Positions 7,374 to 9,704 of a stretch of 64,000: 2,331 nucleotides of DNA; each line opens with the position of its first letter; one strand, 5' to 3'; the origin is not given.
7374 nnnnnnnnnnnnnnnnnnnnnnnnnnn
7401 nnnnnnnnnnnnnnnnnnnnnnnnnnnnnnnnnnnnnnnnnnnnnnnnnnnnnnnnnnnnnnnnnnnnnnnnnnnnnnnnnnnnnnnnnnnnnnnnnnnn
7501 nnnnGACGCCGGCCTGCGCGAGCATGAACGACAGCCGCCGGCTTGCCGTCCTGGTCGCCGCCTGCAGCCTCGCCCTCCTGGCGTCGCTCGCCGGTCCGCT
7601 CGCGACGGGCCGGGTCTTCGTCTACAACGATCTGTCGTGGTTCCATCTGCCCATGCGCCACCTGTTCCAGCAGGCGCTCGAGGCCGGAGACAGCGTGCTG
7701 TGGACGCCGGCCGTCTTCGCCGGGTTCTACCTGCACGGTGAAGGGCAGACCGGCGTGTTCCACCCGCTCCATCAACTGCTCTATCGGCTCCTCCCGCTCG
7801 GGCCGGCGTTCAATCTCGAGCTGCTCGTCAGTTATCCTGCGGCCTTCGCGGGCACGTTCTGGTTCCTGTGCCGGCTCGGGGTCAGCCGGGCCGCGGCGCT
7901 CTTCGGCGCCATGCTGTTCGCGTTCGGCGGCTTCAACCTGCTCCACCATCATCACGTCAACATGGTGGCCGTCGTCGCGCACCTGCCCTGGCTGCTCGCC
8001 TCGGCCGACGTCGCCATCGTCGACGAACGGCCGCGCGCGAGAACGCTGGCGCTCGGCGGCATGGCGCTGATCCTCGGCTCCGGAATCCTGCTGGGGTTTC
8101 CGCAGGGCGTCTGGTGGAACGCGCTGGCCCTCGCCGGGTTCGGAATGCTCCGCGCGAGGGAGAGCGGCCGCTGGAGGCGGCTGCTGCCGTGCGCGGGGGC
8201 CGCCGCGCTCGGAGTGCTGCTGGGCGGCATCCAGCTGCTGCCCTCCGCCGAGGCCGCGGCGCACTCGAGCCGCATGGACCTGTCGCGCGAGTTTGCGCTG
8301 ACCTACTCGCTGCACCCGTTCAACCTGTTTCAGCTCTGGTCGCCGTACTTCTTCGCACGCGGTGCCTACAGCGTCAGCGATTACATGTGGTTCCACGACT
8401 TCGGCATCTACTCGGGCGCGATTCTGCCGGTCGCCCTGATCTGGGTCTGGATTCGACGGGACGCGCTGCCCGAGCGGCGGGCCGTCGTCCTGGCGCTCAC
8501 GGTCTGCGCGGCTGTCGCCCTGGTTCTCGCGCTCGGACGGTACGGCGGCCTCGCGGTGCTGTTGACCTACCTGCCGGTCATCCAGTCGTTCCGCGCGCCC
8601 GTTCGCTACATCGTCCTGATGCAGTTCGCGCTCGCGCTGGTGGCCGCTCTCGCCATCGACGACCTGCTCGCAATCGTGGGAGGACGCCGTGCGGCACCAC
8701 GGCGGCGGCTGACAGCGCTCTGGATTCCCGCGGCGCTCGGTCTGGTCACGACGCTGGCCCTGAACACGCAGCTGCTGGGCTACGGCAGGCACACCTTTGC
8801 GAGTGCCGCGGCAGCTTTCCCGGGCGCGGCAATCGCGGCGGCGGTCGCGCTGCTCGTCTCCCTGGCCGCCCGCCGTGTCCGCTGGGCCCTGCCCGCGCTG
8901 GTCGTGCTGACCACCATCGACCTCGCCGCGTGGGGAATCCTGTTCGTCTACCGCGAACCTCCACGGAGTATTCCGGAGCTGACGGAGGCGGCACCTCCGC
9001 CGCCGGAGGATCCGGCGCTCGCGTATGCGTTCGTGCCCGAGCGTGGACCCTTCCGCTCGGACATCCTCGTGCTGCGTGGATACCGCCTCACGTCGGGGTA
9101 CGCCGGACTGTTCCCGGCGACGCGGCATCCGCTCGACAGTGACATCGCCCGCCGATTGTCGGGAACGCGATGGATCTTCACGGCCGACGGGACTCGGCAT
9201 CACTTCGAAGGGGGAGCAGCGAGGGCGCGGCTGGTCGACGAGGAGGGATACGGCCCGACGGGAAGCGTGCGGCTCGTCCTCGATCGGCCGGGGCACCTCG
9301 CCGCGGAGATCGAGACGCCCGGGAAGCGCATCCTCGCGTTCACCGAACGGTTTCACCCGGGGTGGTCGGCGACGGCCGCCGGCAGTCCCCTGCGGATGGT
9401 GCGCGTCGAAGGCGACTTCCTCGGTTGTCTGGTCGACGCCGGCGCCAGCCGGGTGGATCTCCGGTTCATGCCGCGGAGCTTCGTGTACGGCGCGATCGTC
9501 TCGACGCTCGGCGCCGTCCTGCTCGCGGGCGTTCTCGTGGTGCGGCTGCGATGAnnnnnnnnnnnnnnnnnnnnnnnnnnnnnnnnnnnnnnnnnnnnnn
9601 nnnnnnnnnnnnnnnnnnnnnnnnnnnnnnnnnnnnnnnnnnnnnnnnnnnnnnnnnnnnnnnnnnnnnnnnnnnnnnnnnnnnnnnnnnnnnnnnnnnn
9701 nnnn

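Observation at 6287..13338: Four-gene envelope glycosylation-type cluster: GT2::methyltransferase fusion followed by three consecutive giant GT-C-like membrane proteins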

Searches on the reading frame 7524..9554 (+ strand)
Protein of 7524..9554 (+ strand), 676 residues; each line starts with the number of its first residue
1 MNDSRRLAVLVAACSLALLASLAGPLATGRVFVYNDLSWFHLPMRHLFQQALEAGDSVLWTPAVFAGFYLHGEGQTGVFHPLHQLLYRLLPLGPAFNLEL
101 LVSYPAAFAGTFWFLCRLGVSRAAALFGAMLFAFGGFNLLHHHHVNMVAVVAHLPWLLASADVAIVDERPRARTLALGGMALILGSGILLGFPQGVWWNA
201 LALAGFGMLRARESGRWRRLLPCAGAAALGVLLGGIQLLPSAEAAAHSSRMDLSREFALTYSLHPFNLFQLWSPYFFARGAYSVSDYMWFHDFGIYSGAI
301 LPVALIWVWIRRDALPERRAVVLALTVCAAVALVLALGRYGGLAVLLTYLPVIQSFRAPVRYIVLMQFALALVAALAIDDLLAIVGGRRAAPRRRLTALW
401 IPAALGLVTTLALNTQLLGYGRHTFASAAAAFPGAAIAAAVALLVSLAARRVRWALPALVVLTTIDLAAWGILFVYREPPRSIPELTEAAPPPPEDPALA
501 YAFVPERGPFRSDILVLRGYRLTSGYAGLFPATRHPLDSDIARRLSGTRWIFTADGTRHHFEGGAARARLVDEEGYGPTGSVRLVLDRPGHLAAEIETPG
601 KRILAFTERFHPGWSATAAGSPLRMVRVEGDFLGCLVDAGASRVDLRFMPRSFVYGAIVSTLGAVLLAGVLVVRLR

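Call 7: search_protein_families(library=pfam, proteins=[window:7524-9554:+], max_evalue=0.1)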
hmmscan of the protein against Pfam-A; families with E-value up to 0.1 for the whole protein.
window:7524-9554:+ (676 aa): 1 family
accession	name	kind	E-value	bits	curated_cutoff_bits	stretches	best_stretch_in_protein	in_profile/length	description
PF09586.16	YfhO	-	2.2e-10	40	28.5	1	592-660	766-835/835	Bacterial membrane protein YfhO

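Call 8: search_protein_families(library=ncbifam, proteins=[window:7524-9554:+], max_evalue=0.1)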
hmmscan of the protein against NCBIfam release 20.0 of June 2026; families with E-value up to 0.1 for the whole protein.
window:7524-9554:+ (676 aa): 1 family
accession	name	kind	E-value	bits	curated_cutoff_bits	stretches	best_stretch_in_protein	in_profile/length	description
NF047590.1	GlcsyltransPgfM2Strep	equivalog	0.0011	17.2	1500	1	600-667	806-873/884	glycosyltransferase PgfM2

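Call 58: search_solved_structures(query=A5, max_evalue=1, show_alignments=1)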
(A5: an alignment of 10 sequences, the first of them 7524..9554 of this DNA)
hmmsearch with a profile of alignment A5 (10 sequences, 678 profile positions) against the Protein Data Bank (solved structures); distinct sequences matched with E-value up to 1: 1.
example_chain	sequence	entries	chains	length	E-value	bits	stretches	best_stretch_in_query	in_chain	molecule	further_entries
1wrv_A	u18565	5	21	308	0.0081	18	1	475-583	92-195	Branched-Chain Amino Acid Aminotransferase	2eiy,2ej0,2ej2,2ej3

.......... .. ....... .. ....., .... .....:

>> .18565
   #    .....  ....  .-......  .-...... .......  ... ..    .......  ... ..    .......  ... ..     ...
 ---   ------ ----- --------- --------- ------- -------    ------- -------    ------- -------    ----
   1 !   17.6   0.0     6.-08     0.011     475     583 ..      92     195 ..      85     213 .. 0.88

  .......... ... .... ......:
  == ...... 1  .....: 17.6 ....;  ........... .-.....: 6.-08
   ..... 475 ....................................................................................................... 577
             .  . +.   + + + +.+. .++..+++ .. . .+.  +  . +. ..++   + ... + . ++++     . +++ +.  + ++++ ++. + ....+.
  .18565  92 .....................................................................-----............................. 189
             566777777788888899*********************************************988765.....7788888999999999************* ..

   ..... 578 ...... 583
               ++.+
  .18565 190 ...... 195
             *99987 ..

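Call 59: search_protein_families(library=pfam, alignment_id=A5, max_evalue=1)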
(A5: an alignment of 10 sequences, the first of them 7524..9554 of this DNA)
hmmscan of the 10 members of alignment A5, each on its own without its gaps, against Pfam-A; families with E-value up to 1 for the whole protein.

A. member 1, window:7524-9554:+ (676 aa): 1 family
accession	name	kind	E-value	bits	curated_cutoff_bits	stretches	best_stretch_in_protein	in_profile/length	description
PF09586.16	YfhO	-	2.2e-10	40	28.5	2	592-660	766-835/835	Bacterial membrane protein YfhO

B. families by the number of members that match (of 10 scanned): 7 families
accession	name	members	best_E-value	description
PF09586.16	YfhO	10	2.7e-17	Bacterial membrane protein YfhO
PF19510.5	DUF6044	7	1.3e-05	Protein of unknown function (DUF6044)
PF09534.15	Trp_oprn_chp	1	0.0068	Tryptophan-associated transmembrane protein (Trp_oprn_chp)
PF11021.13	DUF2613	1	0.063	Protein of unknown function (DUF2613)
PF20575.4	HTH_63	1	0.1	Helix-turn-helix domain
PF11457.13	DUF3021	1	0.13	Protein of unknown function (DUF3021)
PF19066.5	P9_TM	1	0.18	Minor capsid protein P9 transmembrane helices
